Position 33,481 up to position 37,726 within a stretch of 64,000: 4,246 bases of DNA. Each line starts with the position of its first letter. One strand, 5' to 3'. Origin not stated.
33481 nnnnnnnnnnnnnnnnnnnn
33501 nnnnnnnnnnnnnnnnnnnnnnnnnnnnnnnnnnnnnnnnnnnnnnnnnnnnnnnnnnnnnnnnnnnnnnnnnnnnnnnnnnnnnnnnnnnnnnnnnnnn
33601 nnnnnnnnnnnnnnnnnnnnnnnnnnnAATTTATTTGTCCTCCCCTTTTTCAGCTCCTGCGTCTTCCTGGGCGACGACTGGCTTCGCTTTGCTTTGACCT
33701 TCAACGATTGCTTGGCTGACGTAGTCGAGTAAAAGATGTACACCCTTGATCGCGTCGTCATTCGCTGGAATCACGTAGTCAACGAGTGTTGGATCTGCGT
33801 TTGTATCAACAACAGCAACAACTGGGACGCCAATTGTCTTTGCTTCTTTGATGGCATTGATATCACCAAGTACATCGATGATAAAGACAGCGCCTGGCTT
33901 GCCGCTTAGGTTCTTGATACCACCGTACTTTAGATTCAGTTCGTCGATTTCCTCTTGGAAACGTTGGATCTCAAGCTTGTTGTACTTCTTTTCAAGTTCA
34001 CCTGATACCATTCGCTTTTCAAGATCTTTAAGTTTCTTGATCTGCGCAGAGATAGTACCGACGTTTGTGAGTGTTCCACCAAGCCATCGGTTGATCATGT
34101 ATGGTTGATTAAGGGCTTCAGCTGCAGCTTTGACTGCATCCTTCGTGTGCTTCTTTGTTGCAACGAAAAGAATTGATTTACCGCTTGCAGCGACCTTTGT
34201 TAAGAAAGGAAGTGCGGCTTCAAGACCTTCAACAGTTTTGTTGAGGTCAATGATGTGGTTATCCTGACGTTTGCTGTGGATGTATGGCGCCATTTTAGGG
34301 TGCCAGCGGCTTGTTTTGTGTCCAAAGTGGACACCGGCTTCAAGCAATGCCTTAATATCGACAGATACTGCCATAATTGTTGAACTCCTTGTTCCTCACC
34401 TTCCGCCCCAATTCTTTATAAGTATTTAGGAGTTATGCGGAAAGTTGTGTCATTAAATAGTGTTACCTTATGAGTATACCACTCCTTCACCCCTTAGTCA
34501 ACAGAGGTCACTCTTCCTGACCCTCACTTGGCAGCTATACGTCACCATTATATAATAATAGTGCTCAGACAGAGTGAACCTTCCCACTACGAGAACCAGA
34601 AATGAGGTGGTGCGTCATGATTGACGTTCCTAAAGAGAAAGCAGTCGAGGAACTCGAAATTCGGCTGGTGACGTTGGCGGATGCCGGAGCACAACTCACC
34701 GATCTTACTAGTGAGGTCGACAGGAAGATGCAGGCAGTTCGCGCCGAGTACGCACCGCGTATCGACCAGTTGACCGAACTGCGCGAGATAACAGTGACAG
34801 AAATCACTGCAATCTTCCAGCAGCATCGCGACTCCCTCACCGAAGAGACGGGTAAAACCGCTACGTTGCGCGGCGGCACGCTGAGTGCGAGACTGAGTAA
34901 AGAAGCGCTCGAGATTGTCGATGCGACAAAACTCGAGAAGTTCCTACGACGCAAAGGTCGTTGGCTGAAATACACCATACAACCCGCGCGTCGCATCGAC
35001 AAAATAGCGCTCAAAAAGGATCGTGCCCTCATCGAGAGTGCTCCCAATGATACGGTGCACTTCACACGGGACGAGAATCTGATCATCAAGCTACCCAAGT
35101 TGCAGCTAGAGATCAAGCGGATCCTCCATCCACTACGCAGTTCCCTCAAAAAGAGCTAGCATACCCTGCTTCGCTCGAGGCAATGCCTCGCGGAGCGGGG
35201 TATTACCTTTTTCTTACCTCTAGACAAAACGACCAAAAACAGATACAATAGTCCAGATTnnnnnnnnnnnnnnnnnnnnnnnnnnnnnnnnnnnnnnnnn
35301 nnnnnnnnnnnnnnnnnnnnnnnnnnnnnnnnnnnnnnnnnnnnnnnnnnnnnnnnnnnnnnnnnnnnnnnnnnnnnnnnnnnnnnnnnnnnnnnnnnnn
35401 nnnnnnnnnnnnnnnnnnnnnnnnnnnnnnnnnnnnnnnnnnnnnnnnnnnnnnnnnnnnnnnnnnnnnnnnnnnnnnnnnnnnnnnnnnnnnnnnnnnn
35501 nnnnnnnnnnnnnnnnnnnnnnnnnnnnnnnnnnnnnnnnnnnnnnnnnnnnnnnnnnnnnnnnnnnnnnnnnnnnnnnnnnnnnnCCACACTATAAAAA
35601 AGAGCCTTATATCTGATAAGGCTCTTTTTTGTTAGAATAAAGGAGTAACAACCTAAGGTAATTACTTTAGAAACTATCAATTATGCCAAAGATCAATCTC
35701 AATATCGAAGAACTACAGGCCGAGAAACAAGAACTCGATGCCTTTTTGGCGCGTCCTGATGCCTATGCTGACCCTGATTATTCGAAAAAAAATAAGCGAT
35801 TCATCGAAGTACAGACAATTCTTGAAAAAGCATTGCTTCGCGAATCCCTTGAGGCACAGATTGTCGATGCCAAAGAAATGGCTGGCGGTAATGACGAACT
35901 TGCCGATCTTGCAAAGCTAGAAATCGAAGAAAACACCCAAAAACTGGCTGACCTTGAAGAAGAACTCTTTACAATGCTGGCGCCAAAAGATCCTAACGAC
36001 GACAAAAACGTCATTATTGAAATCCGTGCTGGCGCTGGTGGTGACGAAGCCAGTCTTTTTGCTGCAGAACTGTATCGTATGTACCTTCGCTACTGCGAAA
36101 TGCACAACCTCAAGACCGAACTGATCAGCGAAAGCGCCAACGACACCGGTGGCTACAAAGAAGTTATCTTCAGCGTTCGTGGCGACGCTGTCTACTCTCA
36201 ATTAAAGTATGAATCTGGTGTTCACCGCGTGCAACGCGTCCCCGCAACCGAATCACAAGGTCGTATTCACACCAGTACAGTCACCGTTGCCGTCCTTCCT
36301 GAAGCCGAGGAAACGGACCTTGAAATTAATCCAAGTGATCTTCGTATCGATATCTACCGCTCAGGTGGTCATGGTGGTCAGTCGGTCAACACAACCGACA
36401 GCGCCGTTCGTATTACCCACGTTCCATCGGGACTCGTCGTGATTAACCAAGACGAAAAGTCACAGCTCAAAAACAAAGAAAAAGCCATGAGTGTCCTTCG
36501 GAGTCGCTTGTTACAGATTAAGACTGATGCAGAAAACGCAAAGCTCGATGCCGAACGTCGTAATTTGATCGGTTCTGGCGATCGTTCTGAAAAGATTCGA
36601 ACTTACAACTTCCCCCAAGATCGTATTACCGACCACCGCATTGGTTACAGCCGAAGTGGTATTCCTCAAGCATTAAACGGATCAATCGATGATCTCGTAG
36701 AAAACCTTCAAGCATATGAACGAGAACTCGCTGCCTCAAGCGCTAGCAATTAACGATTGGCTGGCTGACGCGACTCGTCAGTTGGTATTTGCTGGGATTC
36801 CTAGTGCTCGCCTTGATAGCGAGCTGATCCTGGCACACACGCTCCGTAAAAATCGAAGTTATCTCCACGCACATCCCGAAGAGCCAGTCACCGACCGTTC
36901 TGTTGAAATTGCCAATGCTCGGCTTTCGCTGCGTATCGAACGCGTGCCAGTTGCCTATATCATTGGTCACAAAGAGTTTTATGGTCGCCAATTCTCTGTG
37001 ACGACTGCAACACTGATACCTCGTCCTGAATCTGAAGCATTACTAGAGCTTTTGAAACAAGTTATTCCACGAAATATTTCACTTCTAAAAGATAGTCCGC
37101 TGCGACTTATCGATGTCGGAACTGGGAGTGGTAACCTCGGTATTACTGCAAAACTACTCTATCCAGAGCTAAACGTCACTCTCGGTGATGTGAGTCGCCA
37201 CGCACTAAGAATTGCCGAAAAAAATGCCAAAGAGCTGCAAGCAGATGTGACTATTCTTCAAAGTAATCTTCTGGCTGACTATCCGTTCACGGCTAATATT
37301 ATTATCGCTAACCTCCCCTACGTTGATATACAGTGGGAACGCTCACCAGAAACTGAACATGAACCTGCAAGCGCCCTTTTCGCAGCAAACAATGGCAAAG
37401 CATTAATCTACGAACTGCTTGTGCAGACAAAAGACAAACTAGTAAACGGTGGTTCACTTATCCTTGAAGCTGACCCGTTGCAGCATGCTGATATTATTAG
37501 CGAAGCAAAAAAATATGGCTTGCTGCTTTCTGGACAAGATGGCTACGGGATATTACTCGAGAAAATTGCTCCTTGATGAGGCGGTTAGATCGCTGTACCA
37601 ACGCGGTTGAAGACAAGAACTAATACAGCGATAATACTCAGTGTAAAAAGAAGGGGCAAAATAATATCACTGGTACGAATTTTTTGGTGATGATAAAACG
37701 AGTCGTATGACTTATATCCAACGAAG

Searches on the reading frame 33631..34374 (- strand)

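Call 59: search_protein_families(library=pfam, proteins=[window:33631-34374:-], max_evalue=0.001)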
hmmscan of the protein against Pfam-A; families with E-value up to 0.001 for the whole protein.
window:33631-34374:- (247 aa): 1 family
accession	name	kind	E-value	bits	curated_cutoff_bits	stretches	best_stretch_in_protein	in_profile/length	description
PF00318.25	Ribosomal_S2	-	8.4e-81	270.8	26.1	1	10-226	1-216/216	Ribosomal protein S2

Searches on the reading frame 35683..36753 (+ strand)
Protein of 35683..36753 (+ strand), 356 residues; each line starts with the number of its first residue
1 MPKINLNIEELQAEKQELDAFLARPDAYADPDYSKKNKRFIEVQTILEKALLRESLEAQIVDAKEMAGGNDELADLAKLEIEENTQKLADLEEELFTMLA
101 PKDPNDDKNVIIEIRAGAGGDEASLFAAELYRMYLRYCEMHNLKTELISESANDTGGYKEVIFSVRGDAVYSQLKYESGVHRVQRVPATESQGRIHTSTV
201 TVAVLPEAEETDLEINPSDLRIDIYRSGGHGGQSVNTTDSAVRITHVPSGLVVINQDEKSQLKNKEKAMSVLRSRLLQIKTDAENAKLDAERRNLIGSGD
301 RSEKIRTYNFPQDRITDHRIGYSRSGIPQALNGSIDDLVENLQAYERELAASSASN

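Call 59: search_protein_families(library=pfam, proteins=[window:35683-36753:+], max_evalue=0.001)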
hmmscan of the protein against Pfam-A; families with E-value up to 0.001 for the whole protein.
window:35683-36753:+ (356 aa): 2 families
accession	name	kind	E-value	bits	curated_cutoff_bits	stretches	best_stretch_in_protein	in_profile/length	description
PF03462.23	PCRF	-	3.7e-65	219.8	24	1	12-202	2-194/194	PCRF domain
PF00472.26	RF-1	-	5.9e-40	136.3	35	1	210-319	2-116/116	RF-1 domain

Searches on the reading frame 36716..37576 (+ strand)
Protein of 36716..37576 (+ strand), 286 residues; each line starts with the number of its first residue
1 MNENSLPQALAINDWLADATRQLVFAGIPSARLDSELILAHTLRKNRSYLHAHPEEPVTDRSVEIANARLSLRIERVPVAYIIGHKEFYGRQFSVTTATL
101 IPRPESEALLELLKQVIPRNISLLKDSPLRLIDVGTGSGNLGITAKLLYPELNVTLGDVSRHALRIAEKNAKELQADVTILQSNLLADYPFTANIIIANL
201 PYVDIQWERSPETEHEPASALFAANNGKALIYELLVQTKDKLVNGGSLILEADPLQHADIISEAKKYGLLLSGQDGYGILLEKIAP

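Call 59: search_protein_families(library=pfam, proteins=[window:36716-37576:+], max_evalue=0.001)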
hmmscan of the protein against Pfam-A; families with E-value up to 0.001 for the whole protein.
window:36716-37576:+ (286 aa): 7 families
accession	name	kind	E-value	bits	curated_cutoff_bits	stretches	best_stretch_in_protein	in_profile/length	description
PF17827.6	PrmC_N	-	1.2e-17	64.6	23.4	1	14-84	1-71/71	PrmC N-terminal domain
PF05175.20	MTS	-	3.4e-12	46.8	23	1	128-203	32-109/170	Methyltransferase small domain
PF13847.12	Methyltransf_31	-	7.3e-07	29.4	27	1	126-199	2-81/145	Methyltransferase domain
PF06325.19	PrmA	-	1.2e-06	28.7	22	1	130-200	164-234/296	Ribosomal protein L11 methyltransferase (PrmA)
PF13649.12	Methyltransf_25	-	9.5e-06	26.7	27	1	132-193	2-62/97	Methyltransferase domain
PF08242.18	Methyltransf_12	-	0.0008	20.5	30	0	132-186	1-59/98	Methyltransferase domain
PF10294.15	Methyltransf_16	-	0.00095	19.4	21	0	117-173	36-91/174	Lysine methyltransferase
